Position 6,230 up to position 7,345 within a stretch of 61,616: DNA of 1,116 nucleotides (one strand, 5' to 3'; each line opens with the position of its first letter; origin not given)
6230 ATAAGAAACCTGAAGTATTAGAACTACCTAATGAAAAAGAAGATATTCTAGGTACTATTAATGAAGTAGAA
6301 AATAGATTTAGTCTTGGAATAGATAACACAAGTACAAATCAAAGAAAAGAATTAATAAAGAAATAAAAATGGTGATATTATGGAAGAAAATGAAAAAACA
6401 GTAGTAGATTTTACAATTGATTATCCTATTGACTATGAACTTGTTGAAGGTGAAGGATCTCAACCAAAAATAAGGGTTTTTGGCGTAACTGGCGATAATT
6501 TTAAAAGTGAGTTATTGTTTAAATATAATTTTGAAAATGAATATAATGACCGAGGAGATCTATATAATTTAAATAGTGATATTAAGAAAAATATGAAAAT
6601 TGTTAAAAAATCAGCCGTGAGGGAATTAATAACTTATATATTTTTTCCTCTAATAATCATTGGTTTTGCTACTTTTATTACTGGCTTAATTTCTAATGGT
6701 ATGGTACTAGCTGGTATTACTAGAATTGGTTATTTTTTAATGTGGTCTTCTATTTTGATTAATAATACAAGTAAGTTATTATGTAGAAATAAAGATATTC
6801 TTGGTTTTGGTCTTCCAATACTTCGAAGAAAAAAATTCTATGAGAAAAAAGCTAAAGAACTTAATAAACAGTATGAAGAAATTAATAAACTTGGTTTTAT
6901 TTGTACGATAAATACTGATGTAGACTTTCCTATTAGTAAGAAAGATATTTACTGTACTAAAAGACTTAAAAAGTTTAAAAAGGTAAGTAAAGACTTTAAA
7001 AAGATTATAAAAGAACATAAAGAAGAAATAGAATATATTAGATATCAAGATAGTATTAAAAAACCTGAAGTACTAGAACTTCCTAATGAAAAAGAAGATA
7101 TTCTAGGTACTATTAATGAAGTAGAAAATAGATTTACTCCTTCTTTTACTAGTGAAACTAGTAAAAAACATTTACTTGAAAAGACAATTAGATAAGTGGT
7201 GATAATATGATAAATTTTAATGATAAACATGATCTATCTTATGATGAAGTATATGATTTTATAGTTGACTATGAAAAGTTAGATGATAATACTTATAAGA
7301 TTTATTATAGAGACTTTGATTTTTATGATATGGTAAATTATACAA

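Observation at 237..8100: Ten-gene head-to-tail array of a paralogous TM-hairpin protein family with no recognisable function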

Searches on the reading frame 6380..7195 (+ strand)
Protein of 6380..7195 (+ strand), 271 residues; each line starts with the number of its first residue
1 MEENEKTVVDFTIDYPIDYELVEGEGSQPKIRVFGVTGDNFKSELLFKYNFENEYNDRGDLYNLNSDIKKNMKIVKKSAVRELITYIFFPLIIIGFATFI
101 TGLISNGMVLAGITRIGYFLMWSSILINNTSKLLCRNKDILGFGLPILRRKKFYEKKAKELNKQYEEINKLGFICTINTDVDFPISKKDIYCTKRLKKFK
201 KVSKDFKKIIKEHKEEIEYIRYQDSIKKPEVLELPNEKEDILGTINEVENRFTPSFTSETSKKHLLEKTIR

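Call 3: search_protein_families(library=pfam, proteins=[window:6380-7195:+], max_evalue=1)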
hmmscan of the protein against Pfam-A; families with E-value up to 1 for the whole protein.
window:6380-7195:+ (271 aa): 1 family
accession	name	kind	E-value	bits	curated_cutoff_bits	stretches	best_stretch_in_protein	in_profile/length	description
PF13593.11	SBF_like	-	0.082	12.6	25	1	66-114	51-98/313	SBF-like CPA transporter family (DUF4137)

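Call 4: search_protein_families(library=ncbifam, proteins=[window:6380-7195:+], max_evalue=1)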
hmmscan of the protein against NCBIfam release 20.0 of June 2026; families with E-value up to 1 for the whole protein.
window:6380-7195:+ (271 aa): 1 family
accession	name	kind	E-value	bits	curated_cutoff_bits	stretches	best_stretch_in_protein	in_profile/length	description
NF011429.0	PRK14857.1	equivalog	0.21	12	77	1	194-239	36-82/91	TatA/E family twin arginine-targeting protein translocase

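Call 6: search_protein_families(library=padloc, proteins=[window:6380-7195:+], max_evalue=1)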
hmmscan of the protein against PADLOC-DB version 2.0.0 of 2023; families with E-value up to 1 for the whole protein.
window:6380-7195:+ (271 aa): 0 families

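Call 7: search_protein_families(library=phrogs, proteins=[window:6380-7195:+], max_evalue=1)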
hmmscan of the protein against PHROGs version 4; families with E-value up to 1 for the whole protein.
window:6380-7195:+ (271 aa): 1 family
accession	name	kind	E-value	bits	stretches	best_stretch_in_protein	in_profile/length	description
phrog_36659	-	unknown function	0.013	16.6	1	66-134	85-146/169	-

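Call 11: find_homologous_proteins(query=A2, max_evalue=0.001)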
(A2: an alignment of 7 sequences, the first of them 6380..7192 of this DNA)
Query A2 (7 sequences) (271 aa, profile of the alignment): 8 proteins with E <= 0.001 among 8000 candidates.
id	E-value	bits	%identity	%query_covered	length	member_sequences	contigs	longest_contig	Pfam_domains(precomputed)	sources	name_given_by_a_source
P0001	1.1e-80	289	24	47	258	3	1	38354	-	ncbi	-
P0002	4.1e-76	274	100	100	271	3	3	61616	-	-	-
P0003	6.7e-73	264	21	47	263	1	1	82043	-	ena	-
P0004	2.9e-70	255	50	97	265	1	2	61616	-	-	-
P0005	6.3e-66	241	86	100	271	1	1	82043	-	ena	-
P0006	1.2e-60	224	50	97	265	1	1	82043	-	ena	-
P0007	1.5e-30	125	41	66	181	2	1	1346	-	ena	-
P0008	1.8e-25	108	32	25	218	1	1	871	PF00990.27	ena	-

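Call 14: find_encoding_contigs(protein=P0001, flank=10000, max_places=4)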
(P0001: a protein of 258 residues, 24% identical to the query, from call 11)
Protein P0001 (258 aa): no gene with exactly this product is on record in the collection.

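Call 15: find_encoding_contigs(protein=P0005, flank=10000, max_places=4)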
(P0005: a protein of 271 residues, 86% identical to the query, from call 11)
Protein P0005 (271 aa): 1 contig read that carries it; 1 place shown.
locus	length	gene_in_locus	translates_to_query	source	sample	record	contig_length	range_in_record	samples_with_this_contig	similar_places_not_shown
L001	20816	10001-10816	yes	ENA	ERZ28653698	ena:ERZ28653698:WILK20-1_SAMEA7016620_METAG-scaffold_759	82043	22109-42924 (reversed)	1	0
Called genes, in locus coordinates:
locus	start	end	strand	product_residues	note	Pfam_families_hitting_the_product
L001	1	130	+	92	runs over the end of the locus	-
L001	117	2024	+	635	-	-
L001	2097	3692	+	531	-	PF00005:ABC_tran, PF02463:SMC_N (faint), PF13304:AAA_21 (faint), PF12848:ABC_tran_Xtn, PF00005:ABC_tran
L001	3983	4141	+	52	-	-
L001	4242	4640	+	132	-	-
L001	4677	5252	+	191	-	-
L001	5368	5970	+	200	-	-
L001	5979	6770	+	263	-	-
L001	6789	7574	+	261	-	-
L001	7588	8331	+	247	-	-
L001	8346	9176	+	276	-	-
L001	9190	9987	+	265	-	-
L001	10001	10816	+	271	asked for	-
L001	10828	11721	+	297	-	-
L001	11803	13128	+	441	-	PF26299:MurL_N, PF26298:MurL_epimerase_C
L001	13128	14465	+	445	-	PF21799:MurD-like_N (weak), PF08245:Mur_ligase_M, PF02875:Mur_ligase_C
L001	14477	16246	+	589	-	PF00501:AMP-binding, PF13193:AMP-binding_C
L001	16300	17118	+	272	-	-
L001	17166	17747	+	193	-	PF03193:RsgA_GTPase (faint), PF01926:MMR_HSR1, PF04548:AIG1 (faint)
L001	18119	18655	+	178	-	-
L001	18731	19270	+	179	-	PF00300:His_Phos_1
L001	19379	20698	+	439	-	PF00009:GTP_EFTU, PF00071:Ras (faint), PF01926:MMR_HSR1, PF02421:FeoB_N, PF00009:GTP_EFTU, PF01926:MMR_HSR1, PF02421:FeoB_N, PF14714:KH_dom-like, +4 more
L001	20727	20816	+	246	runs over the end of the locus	PF00106:adh_short, PF08659:KR, PF13561:adh_short_C2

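Call 18: find_related_loci(query=A3, collection=genome_contigs, flank=10000)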
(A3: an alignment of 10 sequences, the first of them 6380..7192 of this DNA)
Query A3 (271 aa) in genome_contigs; peptide patterns used: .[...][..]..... (x = any residue, [..] = any of these).
322 stretches matched a pattern, but none encodes a relative of the query by tblastn (E <= 1e-3).

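Call 22: search_protein_representatives(alignment_id=A3)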
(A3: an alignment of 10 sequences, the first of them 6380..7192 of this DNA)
Query: 10 sequences, 265 profile positions. Proteins with E-value up to 0.001 (for the whole library): 8; up to 1e-10: 7; up to 1e-30: 7. The best 8 are listed.
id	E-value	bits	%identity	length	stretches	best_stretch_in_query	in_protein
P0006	3.7e-88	312.0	-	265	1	1-264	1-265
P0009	5.7e-86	304.8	-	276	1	1-264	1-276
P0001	1.3e-77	277.4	-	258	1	1-264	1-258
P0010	1.6e-68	247.5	-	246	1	9-264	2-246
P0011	5.2e-68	245.9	-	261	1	1-264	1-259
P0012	4.6e-63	229.7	-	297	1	2-265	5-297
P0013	1.1e-48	182.6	-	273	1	1-263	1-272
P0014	5.5e-10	55.7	-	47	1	218-264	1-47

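Call 24: find_encoding_contigs(protein=P0013, flank=10000, max_places=4)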
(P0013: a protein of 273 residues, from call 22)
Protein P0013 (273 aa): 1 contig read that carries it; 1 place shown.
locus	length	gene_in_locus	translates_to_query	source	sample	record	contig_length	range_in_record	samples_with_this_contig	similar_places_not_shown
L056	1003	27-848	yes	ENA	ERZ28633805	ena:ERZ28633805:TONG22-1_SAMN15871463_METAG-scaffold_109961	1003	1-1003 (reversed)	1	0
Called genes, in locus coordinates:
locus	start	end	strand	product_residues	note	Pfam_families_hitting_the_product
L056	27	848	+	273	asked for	-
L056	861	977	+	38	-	-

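Call 33: search_protein_families(library=pfam, proteins=[L001:117-2024:+, L001:3983-4141:+, L001:4242-4640:+, L001:16300-17118:+], max_evalue=0.1)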
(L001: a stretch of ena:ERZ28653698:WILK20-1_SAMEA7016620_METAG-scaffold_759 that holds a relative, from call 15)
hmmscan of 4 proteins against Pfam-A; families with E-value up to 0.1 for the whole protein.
L001:117-2024:+ (635 aa): 1 family
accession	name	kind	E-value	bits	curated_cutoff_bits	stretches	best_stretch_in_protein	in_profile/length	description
PF24546.1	Ig_TPPC8_4th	-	0.099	12.6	27.2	0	547-624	78-157/193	TPPC8 fourth Ig-like domain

L001:3983-4141:+ (52 aa): 0 families

L001:4242-4640:+ (132 aa): 0 families

L001:16300-17118:+ (272 aa): 1 family
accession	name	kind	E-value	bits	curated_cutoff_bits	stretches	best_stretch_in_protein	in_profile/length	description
PF00781.29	DAGK_cat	-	0.00025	21.1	23.6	1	40-109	35-107/125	Diacylglycerol kinase catalytic domain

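Call 39: predict_structure(alignment_id=A3)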
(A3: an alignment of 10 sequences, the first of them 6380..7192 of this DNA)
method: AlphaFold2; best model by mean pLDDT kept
length: 271 residues; sequences in the alignment: 10
mean_pLDDT: 74.3   pTM: 0.61
mean pLDDT of the five models: 74.3, 71.6, 71.5, 71.5, 69.1
residues with pLDDT >= 90: 18; 70-90: 165; 50-70: 40; < 50: 48
segments of 3 or more residues with pLDDT < 50: 1-3, 55-58, 230-243, 245-271
pLDDT, mean of each block of 10 residues (from residue 1): 64 87 74 87 84 52 85 88 83 86 71 82 83 64 85 89 87 65 86 85 88 86 70 41 48 45 45 41
secondary structure, 60 per line:
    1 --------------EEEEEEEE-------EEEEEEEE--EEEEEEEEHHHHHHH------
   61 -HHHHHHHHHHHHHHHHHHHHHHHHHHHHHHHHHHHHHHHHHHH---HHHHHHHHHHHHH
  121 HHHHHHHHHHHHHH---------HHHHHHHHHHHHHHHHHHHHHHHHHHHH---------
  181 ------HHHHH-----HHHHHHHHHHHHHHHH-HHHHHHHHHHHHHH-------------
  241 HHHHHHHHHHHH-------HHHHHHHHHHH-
elements in order: E15-22 E30-37 E40-47 H48-54 H62-104 H108-134 H144-171 H187-191 H197-212 H214-227 H241-252 H260-270

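Call 43: fold_search(model_id=the predicted structure, library=pdb)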
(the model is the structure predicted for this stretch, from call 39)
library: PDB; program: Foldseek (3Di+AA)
matches with E <= 10: 163; with E <= 0.001: 0
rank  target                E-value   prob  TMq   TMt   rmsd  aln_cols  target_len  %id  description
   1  2ch7_A                8.0e-01  0.30  0.23  0.20  30.8       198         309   15  Crystal structure of the cytoplasmic domain of a bacterial chemoreceptor from Thermotoga maritima (released 2006-04-18)
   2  2ch7_B                1.3e+00  0.21  0.23  0.20  29.2       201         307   15  Crystal structure of the cytoplasmic domain of a bacterial chemoreceptor from Thermotoga maritima (released 2006-04-18)
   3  2ya3_B                1.6e+00  0.18  0.10  0.35   7.9        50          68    8  STRUCTURE OF THE REGULATORY FRAGMENT OF MAMMALIAN AMPK IN COMPLEX WITH COUMARIN ADP (released 2011-03-16)
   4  7jhg_B                1.8e+00  0.21  0.11  0.30   6.4        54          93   13  Cryo-EM structure of ATP-bound fully inactive AMPK in complex with Dorsomorphin (Compound C) and Fab-nanobody (released 2021-07-21)
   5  2v8q_B                1.8e+00  0.16  0.10  0.33   7.7        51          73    8  Crystal structure of the regulatory fragment of mammalian AMPK in complexes with AMP (released 2007-09-25)
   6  8roa_C                1.8e+00  0.10  0.18  0.14  14.2       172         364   12  Human cohesin SMC1A-HD(longCC-EQ)/RAD21-C complex - ADP-bound conformation (released 2024-09-11)
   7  9a69_B                1.8e+00  0.09  0.18  0.09  28.2       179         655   13  Integrative model of MCPB-MCPC by crosslinking MS and deep learning (released 2024-09-18)
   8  3voq_B                2.0e+00  0.21  0.14  0.29   4.7        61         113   13  Crystal structure of the pleckstrin homology domain of human Sin1, a TORC2 subunit (released 2012-04-11)
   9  4an8_B                2.3e+00  0.05  0.13  0.08  22.0       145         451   12  Structure of Thermus thermophilus CasA (Cse1) (released 2012-05-02)
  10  5t5t_B                2.4e+00  0.25  0.11  0.17   4.1        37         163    8  AMPK bound to allosteric activator (released 2017-03-29)
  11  4cfh_B                2.4e+00  0.23  0.11  0.37   4.1        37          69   11  Structure of an active form of mammalian AMPK (released 2013-12-25)
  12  4eai_B                2.6e+00  0.14  0.11  0.45   7.8        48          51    8  Co-crystal structure of an AMPK core with AMP (released 2012-06-06)
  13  4rer_B                2.7e+00  0.16  0.11  0.17   7.5        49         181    8  Crystal structure of the phosphorylated human alpha1 beta2 gamma1 holo-AMPK complex bound to AMP and cyclodextrin (released 2014-12-10)
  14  7vla_L                2.9e+00  0.20  0.16  0.49   4.6        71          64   10  Cryo-EM structure of the CCL15(27-92) bound CCR1-Gi complex (released 2022-03-23)
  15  8bik_E                2.9e+00  0.18  0.11  0.16   4.4        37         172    8  Crystal structure of human AMPK heterotrimer in complex with allosteric activator C455 (released 2024-05-15)
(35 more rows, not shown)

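Call 44: fold_search(model_id=the predicted structure, library=viral)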
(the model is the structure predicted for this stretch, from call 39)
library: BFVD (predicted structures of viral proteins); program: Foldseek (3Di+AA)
matches with E <= 10: 198; with E <= 0.001: 0
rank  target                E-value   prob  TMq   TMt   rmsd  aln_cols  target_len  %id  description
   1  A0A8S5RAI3            2.9e-01  0.18  0.19  0.09  43.6       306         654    8  GDSL like Lipase Acylhydrolase (Fragment) [Siphoviridae sp. ctkfT29]
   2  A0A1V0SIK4            3.6e-01  0.08  0.13  0.07  24.9       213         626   20  Uncharacterized protein [Klosneuvirus KNV1]
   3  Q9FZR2                4.2e-01  0.15  0.20  0.09  20.4       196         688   13  P81 [Mycoplasma phage P1]
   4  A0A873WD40            6.3e-01  0.16  0.17  0.26  11.6       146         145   13  Uncharacterized protein [Klebsiella phage Miami]
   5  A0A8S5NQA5            6.6e-01  0.06  0.14  0.10  23.1       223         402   10  Integrase [Siphoviridae sp. ctF5m84]
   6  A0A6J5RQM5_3          7.4e-01  0.20  0.23  0.06  38.0       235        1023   10  Large polyvalent protein associated domain-containing protein [uncultured Caudovirales phage]
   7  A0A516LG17            1.2e+00  0.07  0.19  0.16  21.1       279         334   12  (no name in the UniProt tables at hand)
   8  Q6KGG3                1.3e+00  0.10  0.09  0.30  11.7        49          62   12  Uncharacterized protein [Salmonella phage Felix O1 (isolate Felix O1-VT1)]
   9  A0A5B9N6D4            1.3e+00  0.07  0.19  0.15  20.2       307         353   13  Scaffolding protein [Aeromonas phage 4_4572]
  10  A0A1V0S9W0            1.4e+00  0.05  0.15  0.11  26.5       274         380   12  Uncharacterized protein [Catovirus CTV1]
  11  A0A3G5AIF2            1.5e+00  0.07  0.14  0.19  14.4       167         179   14  Putative ORFan [Satyrvirus sp.]
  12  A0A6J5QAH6            1.5e+00  0.06  0.17  0.11  24.3       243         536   13  Uncharacterized protein [uncultured Caudovirales phage]
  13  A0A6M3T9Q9            1.6e+00  0.07  0.11  0.25  21.9       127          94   16  Uncharacterized protein [Gordonia phage Secretariat]
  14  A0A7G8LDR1            1.9e+00  0.21  0.23  0.29  26.0       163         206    9  (no name in the UniProt tables at hand)
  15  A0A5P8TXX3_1          1.9e+00  0.13  0.23  0.05  32.4       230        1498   11  Genome polyprotein [Varroa destructor virus 2]
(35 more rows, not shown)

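Call 46: find_related_loci(query=A3, collection=metagenome_contigs, flank=10000)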
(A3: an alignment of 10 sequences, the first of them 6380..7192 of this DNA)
Query A3 (271 aa) in metagenome_contigs; peptide patterns used: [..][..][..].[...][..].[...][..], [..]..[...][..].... (x = any residue, [..] = any of these).
600 stretches matched a pattern, but none encodes a relative of the query by tblastn (E <= 1e-3).

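Call 47: find_related_loci(query=A3, collection=viral_contigs, flank=10000)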
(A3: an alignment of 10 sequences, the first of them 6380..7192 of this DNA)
Query A3 (271 aa) in viral_contigs; peptide patterns used: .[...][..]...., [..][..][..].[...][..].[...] (x = any residue, [..] = any of these).
600 stretches matched a pattern, but none encodes a relative of the query by tblastn (E <= 1e-3).

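Call 48: find_encoding_contigs(protein=window:6380-7195:+, flank=10000, max_places=6)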
Protein window:6380-7195:+ (271 aa): 1 contig read that carries it; 1 place shown.
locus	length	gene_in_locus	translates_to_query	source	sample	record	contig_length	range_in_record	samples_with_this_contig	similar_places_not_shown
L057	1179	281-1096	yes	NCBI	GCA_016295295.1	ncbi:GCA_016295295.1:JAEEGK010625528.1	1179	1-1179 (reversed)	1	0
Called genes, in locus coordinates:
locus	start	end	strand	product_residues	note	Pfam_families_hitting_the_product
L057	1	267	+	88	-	?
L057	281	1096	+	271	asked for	-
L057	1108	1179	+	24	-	?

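Call 56: search_solved_structures(query=A3, max_evalue=10)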
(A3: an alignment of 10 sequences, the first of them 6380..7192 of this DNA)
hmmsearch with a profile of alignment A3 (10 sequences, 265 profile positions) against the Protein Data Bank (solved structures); distinct sequences matched with E-value up to 10: 7.
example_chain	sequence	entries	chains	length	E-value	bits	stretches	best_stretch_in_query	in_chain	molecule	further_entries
6qv0_B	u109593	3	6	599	1.4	11.7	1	64-170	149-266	Uncharacterized ABC transporter ATP-binding protein TM_0288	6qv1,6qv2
3qf4_B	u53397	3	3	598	1.4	11.7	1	64-170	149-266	Uncharacterized ABC transporter ATP-binding protein TM_0288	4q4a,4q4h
4q4j_B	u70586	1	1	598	1.4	11.7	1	64-170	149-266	Uncharacterized ABC transporter ATP-binding protein TM_0288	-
6quz_B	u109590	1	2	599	1.4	11.6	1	64-170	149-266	Uncharacterized ABC transporter ATP-binding protein TM_0288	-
7thw_A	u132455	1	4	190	2.1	11.1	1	105-169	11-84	Putative OmpA-family membrane protein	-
8th4_A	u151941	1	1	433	5.2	9.8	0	50-116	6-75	Type-1 angiotensin II receptor Soluble cytochrome b562 complex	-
6do1_A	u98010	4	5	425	6.1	9.6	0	50-116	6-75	Type-1 angiotensin II receptor,Soluble cytochrome b562 BRIL fusion protein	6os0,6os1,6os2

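Call 58: search_protein_families(library=padloc, alignment_id=A7, max_evalue=10)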
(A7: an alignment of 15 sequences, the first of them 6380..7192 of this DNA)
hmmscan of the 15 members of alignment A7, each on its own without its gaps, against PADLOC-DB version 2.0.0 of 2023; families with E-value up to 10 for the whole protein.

A. member 1, window:6380-7192:+ (271 aa): 0 families

B. families by the number of members that match (of 15 scanned): 7 families
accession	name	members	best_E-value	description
PDLC03819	RTasSLATT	4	0.019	DRT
PDLC01338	Cas2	2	0.0041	"CAS-I,CAS-II,CAS-III,CAS-IV,CAS-V,CAS-VI; acquisition_2"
PDLC03468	REase_II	2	0.02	Type II restriction enzyme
PDLC01750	Cas2b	1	0.019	-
PDLC04500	PDC-M18B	1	0.022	-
PDLC03841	LeoBC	1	0.13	-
PDLC04447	PDC-M14A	1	0.4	-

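Call 59: search_protein_families(library=pfam, alignment_id=A7, max_evalue=10)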
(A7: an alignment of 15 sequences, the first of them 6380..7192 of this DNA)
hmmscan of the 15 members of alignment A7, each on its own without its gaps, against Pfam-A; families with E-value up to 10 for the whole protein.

A. member 1, window:6380-7192:+ (271 aa): 2 families
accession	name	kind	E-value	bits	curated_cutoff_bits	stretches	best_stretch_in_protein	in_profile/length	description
PF13593.11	SBF_like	-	0.082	12.6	25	1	66-114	51-98/313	SBF-like CPA transporter family (DUF4137)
PF19962.4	EAD9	-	3.1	8.1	25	1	149-170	6-27/62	Effector-associated domain 9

B. families by the number of members that match (of 15 scanned): 17 families
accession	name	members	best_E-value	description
PF20497.3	SWI-SNF_Ssr4_C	2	1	SWI/SNF and RSC complexes subunit Ssr4 C-terminal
PF19962.4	EAD9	2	1.2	Effector-associated domain 9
PF12648.12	TcpE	1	0.042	TcpE family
PF15817.10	TMEM40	1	0.063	Transmembrane protein 40 family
PF13593.11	SBF_like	1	0.082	SBF-like CPA transporter family (DUF4137)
PF16175.11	DUF4875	1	0.082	Domain of unknown function (DUF4875)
PF20955.3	Caud_bapl16_4th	1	0.084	Phage tail base-plate attachment protein C-terminal barrel domain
PF22652.1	DUF7006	1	0.091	Family of unknown function (DUF7006)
PF22679.2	T1R_D3-like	1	0.13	Type I restriction enzyme subunit R domain 3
PF06971.19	Put_DNA-bind_N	1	0.21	Putative DNA-binding protein N-terminus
PF01503.22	PRA-PH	1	0.21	Phosphoribosyl-ATP pyrophosphohydrolase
PF17280.7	DUF5345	1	0.27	Family of unknown function (DUF5345)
PF00558.24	Vpu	1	0.63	Vpu protein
PF11269.13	DUF3069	1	1.9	Protein of unknown function (DUF3069)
PF21293.2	RNAseD_HRDC_C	1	1.9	Ribonuclease D, C-terminal HRDC domain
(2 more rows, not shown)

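Call 90: find_encoding_contigs(protein=P0007, flank=5000, max_places=3)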
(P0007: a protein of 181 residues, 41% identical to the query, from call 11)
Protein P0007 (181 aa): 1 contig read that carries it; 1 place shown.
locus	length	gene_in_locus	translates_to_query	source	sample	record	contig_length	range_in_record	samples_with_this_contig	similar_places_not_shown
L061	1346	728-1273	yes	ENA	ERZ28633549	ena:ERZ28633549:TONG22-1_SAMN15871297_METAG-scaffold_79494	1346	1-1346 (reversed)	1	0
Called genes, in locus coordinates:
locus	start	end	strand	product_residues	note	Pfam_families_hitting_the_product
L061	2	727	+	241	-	?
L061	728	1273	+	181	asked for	-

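Call 94: search_protein_families(library=ncbifam, proteins=[L001:117-2024:+, L001:3983-4141:+, L001:4242-4640:+], max_evalue=0.01)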
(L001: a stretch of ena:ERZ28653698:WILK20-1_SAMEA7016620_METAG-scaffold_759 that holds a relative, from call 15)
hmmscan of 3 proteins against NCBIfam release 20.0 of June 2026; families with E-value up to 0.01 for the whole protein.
L001:117-2024:+ (635 aa): 0 families

L001:3983-4141:+ (52 aa): 0 families

L001:4242-4640:+ (132 aa): 0 families

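Call 95: search_protein_families(library=phrogs, proteins=[L001:117-2024:+, L001:3983-4141:+, L001:4242-4640:+], max_evalue=0.01)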
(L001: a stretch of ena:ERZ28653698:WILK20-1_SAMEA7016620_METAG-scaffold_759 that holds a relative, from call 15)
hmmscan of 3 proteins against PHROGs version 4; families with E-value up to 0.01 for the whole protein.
L001:117-2024:+ (635 aa): 1 family
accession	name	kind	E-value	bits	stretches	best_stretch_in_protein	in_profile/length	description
phrog_33682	-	unknown function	0.0016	19.4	1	293-402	19-123/127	-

L001:3983-4141:+ (52 aa): 0 families

L001:4242-4640:+ (132 aa): 0 families

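Call 96: search_dna_similar(query=window:6380-7192:+, collection=phages, mode=protein, max_evalue=0.001, max_rows=10)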
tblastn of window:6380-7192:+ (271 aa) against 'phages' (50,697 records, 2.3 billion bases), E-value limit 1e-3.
No match.

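Call 97: search_dna_similar(query=window:6380-7192:+, collection=plasmids, mode=protein, max_evalue=0.001, max_rows=10)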
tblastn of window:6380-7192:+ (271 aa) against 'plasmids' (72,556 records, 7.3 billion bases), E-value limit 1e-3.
No match.
